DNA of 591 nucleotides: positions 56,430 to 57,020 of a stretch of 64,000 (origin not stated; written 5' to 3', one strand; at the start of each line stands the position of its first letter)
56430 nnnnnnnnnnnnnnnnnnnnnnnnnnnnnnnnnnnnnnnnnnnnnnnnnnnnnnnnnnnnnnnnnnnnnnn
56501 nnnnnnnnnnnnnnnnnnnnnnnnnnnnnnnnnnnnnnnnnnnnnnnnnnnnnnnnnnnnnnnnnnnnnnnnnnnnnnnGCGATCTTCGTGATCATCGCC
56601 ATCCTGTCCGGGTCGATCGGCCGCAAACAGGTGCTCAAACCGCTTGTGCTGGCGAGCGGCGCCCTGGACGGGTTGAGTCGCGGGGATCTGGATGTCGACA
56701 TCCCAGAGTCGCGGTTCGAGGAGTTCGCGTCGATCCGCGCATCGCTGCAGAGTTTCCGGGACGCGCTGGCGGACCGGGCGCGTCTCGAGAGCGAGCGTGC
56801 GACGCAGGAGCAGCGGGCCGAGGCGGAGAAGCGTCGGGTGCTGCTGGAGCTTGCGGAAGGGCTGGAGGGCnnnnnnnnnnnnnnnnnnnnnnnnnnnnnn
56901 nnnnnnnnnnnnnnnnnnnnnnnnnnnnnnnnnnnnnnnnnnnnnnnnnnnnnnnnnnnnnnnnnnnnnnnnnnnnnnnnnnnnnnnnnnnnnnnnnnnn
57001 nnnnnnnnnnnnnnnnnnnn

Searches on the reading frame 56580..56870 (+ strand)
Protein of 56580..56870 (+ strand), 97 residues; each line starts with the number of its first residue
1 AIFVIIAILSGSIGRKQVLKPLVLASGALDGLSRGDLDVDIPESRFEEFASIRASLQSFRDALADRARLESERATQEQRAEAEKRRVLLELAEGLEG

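Call 27: search_protein_families(library=pfam, proteins=[window:56580-56870:+], max_evalue=10)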
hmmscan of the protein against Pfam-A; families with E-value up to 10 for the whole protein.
window:56580-56870:+ (97 aa): 3 families
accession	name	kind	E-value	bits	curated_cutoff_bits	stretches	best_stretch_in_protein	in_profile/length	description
PF18947.5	HAMP_2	-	0.021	15.2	24.3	1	17-63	19-65/67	HAMP domain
PF00672.30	HAMP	-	0.027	15.2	25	1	16-64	4-52/53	HAMP domain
PF14775.11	NYD-SP28_assoc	-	0.16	12.5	27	1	41-78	10-47/60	Sperm tail C-terminal domain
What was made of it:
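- Checked: The HAMP assignment is only sub-threshold in Pfam (E=0.02-0.03, 15 bits against a 24-25 bit cutoff, call 27).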
